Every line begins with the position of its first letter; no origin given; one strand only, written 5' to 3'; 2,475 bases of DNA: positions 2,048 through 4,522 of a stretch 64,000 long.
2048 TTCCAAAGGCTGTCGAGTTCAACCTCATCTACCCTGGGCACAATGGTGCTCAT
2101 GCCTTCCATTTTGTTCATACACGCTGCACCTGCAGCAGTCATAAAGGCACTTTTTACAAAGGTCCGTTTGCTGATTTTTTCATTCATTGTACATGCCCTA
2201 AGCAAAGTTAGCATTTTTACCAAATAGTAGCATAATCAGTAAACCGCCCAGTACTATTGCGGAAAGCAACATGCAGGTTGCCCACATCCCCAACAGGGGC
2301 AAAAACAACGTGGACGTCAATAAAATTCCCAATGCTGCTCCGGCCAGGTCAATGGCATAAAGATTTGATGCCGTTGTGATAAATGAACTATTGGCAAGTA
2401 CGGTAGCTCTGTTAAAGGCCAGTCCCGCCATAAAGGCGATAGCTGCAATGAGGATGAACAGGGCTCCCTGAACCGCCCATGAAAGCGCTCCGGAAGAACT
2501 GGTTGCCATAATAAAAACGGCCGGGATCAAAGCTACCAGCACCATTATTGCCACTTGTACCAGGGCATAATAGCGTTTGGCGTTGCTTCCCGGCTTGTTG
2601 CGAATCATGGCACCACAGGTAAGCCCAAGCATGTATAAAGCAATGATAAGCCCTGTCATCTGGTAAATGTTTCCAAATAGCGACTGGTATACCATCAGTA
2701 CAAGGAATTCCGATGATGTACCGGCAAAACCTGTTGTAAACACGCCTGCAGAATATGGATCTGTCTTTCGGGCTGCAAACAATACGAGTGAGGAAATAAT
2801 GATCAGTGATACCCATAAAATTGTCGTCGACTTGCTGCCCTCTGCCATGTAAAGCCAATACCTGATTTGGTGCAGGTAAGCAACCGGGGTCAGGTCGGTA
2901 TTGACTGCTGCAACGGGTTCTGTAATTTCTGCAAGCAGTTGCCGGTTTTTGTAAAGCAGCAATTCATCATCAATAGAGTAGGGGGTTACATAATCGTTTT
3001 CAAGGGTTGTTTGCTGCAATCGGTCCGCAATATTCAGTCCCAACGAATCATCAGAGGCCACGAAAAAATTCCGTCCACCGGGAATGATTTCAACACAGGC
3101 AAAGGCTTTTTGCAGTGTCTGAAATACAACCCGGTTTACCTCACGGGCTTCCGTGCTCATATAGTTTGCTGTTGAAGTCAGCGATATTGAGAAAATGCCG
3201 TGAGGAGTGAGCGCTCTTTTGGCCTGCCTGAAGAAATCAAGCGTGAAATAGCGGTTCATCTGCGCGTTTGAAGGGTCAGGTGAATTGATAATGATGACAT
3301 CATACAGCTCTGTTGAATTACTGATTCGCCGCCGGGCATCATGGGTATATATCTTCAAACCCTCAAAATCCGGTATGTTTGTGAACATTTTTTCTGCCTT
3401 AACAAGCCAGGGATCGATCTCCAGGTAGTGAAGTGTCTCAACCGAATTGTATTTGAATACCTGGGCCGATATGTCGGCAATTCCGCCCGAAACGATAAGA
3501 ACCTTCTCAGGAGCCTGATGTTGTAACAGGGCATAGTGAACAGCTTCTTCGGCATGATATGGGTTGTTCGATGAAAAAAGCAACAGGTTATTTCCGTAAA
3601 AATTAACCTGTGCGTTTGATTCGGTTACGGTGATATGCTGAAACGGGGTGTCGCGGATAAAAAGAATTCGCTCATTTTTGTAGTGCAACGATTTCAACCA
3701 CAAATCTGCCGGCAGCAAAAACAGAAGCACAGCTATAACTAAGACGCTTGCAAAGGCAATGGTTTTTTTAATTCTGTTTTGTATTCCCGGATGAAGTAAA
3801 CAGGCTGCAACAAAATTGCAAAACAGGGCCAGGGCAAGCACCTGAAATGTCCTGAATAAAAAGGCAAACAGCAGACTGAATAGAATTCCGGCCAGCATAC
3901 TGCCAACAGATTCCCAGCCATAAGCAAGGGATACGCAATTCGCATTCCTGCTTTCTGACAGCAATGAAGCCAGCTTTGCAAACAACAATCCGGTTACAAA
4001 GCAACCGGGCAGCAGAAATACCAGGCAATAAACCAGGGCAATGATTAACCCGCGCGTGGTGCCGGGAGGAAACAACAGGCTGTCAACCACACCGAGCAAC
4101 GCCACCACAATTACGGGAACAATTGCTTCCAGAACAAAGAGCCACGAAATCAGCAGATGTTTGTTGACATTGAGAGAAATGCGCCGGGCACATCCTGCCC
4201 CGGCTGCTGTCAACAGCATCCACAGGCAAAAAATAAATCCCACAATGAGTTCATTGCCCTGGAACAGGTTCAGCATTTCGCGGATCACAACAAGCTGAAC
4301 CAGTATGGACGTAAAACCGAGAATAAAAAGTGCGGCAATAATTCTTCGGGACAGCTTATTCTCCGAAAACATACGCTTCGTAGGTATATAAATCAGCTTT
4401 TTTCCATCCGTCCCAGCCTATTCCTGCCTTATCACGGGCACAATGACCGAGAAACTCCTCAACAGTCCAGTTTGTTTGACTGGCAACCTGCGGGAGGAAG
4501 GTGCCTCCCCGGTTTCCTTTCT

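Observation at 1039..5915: AmmeMemoRadiSam system whose components carry export signals, interrupted by a fused MFS/spermidine-synthase-like membrane protein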

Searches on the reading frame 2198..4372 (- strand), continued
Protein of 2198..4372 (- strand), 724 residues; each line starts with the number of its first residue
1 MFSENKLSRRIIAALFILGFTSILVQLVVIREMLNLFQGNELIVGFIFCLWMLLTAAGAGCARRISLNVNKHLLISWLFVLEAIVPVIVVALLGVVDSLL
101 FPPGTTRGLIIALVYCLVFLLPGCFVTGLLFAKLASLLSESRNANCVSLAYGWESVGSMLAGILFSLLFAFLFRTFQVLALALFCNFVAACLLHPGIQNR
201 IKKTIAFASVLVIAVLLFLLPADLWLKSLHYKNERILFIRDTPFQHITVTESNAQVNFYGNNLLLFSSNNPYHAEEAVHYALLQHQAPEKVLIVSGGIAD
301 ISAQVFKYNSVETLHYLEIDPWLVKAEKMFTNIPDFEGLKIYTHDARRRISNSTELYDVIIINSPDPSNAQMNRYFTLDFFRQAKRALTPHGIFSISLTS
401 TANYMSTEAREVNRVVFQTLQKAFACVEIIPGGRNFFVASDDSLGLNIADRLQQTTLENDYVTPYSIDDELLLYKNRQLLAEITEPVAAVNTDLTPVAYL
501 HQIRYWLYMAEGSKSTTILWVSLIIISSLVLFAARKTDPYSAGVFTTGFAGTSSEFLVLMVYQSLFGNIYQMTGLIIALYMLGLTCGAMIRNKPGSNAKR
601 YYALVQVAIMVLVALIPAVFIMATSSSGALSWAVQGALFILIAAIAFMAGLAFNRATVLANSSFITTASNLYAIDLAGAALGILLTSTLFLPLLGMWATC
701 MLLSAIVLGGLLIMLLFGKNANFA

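Call 77: find_encoding_contigs(protein=P0205, flank=7000, max_places=1)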
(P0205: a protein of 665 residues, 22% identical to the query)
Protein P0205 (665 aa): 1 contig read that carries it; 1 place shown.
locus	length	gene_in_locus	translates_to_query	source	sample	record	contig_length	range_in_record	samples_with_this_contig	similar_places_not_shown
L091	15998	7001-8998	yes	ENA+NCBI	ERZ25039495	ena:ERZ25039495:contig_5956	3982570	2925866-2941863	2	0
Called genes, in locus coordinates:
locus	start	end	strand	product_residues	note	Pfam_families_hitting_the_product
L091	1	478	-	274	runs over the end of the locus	PF11306:DUF3108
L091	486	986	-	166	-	PF01451:LMWPc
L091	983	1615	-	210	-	PF01300:Sua5_yciO_yrdC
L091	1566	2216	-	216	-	PF05036:SPOR (weak)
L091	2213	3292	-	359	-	PF00483:NTP_transferase, PF12804:NTP_transf_3, PF22640:ManC_GMP_beta-helix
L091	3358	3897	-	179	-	PF01871:AMMECR1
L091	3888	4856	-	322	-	PF01875:Memo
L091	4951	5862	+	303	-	PF04015:DUF362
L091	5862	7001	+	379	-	PF04055:Radical_SAM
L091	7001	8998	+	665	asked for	-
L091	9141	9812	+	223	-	PF04263:TPK_catalytic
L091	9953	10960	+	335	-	PF05448:AXE1 (faint), PF01738:DLH, PF00326:Peptidase_S9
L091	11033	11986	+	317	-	PF00005:ABC_tran, PF13304:AAA_21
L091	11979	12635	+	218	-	-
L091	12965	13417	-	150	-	PF13686:DrsE_2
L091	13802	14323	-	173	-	-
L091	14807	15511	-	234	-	PF07661:MORN_2 (faint)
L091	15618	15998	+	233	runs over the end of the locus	PF09335:VTT_dom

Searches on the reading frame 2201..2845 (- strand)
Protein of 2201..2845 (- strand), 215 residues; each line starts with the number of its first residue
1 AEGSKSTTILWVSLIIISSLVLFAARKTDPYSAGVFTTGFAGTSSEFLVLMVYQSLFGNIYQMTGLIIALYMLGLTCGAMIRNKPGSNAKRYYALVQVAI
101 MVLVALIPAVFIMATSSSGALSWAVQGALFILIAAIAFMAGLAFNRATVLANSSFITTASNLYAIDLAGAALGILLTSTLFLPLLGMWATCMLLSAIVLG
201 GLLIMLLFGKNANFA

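Call 51: search_protein_families(library=pfam, proteins=[window:2201-2845:-], max_evalue=10)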
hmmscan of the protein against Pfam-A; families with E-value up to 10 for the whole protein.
window:2201-2845:- (215 aa): 0 families

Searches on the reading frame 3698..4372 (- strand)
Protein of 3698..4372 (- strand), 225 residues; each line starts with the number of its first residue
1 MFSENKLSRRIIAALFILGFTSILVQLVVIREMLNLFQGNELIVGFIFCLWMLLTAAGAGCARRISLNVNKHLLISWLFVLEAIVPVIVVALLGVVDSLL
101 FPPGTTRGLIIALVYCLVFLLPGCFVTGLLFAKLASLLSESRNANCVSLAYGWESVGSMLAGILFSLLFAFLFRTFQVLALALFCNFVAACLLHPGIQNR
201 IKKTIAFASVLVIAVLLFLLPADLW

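Call 51: search_protein_families(library=pfam, proteins=[window:3698-4372:-], max_evalue=10)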
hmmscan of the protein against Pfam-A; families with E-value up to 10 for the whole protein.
window:3698-4372:- (225 aa): 2 families
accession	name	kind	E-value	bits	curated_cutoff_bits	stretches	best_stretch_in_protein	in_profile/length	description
PF08229.16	SHR3_chaperone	-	3.8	6.9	25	1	6-96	57-146/188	ER membrane protein SH3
PF03303.18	WTF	-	5.1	7.3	25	1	43-88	176-220/224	WTF protein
